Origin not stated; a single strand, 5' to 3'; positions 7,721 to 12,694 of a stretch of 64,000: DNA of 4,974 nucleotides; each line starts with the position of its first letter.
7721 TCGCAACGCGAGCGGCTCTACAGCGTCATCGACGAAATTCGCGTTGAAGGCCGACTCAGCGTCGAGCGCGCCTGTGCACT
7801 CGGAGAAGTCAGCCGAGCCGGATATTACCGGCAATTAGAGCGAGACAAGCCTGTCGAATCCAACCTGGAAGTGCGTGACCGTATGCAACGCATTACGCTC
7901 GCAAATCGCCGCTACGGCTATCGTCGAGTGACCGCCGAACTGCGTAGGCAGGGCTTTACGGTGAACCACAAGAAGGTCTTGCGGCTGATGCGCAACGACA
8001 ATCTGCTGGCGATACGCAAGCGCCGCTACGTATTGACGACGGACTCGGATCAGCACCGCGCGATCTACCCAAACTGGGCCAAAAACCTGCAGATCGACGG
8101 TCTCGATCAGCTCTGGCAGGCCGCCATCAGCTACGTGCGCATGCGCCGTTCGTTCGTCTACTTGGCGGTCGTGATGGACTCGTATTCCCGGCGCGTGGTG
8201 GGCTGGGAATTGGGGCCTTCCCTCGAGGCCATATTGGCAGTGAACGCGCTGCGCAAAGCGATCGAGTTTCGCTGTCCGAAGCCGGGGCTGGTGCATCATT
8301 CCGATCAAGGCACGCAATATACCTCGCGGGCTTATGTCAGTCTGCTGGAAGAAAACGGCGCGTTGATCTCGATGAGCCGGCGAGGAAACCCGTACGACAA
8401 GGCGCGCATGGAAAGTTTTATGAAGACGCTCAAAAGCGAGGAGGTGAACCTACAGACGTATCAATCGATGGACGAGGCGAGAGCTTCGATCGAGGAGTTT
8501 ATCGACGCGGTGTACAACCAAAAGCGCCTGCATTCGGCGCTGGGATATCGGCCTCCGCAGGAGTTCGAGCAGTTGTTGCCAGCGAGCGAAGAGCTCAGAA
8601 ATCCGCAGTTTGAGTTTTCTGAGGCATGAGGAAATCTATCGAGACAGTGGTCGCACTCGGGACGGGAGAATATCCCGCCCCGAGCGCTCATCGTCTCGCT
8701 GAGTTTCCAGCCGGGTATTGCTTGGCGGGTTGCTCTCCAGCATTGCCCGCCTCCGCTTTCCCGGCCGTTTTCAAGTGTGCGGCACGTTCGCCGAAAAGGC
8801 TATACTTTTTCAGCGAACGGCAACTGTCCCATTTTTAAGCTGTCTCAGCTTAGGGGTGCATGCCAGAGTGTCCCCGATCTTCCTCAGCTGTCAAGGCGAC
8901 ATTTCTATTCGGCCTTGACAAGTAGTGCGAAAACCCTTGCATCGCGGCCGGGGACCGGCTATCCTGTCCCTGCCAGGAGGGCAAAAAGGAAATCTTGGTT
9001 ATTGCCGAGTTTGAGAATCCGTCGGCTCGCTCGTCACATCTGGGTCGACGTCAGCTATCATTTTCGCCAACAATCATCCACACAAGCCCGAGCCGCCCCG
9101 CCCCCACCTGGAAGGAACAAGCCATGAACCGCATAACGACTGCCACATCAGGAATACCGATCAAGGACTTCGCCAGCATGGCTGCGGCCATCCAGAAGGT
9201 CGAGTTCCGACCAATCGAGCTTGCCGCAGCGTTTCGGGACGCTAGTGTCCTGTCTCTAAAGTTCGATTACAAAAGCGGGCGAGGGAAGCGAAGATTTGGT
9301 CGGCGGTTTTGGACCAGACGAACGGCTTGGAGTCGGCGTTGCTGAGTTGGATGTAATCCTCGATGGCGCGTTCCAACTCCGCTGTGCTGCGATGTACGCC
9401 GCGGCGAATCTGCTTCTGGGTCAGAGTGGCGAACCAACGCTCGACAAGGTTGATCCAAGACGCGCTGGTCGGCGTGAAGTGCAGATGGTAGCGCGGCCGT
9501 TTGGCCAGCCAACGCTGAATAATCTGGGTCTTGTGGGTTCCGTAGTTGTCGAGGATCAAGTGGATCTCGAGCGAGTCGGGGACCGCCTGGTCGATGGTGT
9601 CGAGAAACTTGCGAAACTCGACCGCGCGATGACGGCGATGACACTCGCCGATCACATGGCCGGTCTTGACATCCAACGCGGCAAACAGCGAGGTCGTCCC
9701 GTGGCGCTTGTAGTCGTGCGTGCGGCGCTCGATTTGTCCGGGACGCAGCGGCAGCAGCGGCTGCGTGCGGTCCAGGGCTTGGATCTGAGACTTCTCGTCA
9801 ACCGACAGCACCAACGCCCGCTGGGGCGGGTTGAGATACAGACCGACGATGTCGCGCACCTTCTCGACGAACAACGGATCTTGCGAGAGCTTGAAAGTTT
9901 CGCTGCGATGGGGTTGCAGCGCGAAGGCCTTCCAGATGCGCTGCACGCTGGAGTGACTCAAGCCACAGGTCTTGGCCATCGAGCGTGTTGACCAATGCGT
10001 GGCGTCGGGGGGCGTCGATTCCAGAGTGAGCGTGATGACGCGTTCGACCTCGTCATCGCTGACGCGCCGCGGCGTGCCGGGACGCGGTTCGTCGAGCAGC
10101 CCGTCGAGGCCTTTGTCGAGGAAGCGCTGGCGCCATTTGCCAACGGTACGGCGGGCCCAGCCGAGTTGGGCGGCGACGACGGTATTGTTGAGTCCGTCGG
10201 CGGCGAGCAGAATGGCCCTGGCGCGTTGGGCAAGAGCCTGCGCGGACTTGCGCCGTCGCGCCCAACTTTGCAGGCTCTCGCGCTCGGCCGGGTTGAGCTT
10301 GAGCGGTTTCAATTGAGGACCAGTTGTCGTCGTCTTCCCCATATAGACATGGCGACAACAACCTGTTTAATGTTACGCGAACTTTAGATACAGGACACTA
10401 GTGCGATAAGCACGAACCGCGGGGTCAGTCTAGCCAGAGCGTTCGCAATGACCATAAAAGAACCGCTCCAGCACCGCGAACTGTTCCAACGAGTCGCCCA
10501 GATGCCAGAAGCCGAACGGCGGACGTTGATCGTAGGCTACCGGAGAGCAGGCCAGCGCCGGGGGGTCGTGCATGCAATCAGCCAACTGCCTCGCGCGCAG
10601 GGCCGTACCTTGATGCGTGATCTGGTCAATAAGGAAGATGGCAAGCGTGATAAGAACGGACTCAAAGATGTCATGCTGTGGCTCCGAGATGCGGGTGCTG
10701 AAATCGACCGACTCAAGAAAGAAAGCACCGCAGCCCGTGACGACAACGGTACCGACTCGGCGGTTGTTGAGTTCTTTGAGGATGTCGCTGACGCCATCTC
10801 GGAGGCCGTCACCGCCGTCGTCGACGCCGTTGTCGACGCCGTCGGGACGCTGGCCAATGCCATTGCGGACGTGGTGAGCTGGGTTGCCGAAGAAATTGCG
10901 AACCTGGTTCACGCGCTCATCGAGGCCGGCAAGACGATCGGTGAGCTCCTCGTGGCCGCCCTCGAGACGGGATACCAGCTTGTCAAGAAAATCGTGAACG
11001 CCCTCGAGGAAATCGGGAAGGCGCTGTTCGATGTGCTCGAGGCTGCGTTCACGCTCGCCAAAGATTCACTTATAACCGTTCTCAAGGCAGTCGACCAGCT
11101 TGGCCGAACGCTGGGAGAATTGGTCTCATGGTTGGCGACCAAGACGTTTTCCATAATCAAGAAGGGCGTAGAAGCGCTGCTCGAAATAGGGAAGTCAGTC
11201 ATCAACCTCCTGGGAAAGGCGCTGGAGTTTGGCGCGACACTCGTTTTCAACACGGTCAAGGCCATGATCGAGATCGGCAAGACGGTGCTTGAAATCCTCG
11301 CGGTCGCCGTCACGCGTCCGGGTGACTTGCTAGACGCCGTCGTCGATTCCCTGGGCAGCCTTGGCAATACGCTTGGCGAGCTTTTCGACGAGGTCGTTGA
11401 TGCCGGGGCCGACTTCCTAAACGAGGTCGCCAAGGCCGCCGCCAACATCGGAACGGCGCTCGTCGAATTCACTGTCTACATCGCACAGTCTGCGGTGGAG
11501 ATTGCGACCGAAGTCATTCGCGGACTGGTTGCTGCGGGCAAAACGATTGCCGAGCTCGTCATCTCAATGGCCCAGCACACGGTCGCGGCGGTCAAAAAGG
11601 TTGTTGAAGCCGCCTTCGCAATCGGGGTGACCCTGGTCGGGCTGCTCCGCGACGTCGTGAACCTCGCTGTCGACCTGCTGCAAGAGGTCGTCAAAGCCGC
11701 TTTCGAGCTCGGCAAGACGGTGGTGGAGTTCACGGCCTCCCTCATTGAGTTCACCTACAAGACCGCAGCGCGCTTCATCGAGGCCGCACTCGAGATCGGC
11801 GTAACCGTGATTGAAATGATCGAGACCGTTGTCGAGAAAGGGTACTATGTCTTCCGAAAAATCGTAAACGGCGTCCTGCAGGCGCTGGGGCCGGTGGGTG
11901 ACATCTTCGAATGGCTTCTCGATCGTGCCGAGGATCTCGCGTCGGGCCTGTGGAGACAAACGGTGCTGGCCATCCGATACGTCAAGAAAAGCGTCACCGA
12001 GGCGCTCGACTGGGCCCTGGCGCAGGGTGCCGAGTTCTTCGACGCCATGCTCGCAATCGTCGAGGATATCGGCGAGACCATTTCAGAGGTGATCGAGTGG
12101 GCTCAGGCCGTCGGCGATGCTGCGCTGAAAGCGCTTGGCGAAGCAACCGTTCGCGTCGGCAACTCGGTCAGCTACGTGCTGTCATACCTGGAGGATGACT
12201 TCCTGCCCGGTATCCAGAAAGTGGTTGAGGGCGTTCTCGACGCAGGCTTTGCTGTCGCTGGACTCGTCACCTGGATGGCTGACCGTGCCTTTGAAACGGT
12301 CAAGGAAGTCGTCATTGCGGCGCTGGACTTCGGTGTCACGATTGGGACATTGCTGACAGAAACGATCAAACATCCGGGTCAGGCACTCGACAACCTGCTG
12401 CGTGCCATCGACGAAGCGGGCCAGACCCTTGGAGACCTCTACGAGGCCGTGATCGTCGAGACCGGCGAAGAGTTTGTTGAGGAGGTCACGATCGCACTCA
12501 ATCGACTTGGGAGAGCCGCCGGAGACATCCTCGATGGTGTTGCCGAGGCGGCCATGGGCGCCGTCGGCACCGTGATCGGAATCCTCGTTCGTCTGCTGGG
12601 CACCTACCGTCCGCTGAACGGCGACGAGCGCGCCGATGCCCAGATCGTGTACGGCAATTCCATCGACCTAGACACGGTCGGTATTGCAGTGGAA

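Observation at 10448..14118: Two-gene module: 21x 19-aa helical-repeat protein ending in an HExxH (DUF4157-like) domain, plus a CHAT/caspase-like peptidase, carried between inverted IS3 copies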

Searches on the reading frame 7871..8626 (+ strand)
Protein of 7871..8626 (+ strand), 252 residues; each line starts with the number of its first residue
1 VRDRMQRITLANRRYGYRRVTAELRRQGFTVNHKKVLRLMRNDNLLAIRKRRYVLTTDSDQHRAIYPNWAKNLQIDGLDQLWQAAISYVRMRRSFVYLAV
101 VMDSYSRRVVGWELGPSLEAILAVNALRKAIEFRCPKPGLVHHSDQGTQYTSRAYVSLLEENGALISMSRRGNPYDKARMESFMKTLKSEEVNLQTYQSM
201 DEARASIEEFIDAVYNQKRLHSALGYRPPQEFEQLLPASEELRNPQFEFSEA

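Call 3: search_protein_families(library=pfam, proteins=[window:7871-8626:+], max_evalue=1)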
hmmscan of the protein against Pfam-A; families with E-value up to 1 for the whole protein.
window:7871-8626:+ (252 aa): 6 families
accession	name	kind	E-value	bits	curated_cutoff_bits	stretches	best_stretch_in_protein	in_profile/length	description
PF00665.32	rve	-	9.3e-22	77.6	32.6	1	80-174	6-102/102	Integrase core domain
PF13683.12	rve_3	-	8.5e-16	57.9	26.5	1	165-229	4-67/67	Integrase core domain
PF13276.12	HTH_21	-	6.2e-15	55.6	28.1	1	3-53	8-60/60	HTH-like domain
PF13333.12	rve_2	-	1.2e-09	38.6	22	1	181-234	1-53/56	Integrase core domain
PF01498.24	HTH_Tnp_Tc3_2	-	0.068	13.9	31.5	1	3-57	2-56/72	Transposase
PF06868.16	DUF1257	-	0.085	13.5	22.2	1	12-36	70-94/103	Protein of unknown function (DUF1257)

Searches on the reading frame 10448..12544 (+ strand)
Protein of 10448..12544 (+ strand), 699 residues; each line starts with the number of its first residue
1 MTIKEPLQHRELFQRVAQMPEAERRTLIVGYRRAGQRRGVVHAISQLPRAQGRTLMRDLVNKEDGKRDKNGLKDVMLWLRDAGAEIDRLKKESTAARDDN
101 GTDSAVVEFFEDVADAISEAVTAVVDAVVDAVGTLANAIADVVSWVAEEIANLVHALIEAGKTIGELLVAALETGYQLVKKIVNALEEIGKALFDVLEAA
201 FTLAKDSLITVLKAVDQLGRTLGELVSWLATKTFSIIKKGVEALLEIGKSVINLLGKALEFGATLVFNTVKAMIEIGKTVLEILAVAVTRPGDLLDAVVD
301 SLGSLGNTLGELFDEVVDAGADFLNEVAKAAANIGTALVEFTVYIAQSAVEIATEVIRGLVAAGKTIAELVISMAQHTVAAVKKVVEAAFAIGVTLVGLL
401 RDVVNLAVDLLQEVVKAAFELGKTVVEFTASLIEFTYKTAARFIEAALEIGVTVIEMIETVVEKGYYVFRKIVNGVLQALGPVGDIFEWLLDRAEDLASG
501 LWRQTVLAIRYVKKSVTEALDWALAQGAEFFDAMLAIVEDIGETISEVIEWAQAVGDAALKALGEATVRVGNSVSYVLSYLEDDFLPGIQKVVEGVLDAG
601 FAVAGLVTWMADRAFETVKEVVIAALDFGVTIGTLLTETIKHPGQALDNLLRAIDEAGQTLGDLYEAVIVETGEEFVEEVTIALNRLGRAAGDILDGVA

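Call 73: search_dna_similar(query=window:10448-12544:+, collection=phages, mode=protein, max_evalue=0.001, max_rows=15)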
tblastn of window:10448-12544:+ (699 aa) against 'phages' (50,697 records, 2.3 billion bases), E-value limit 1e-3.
No match.
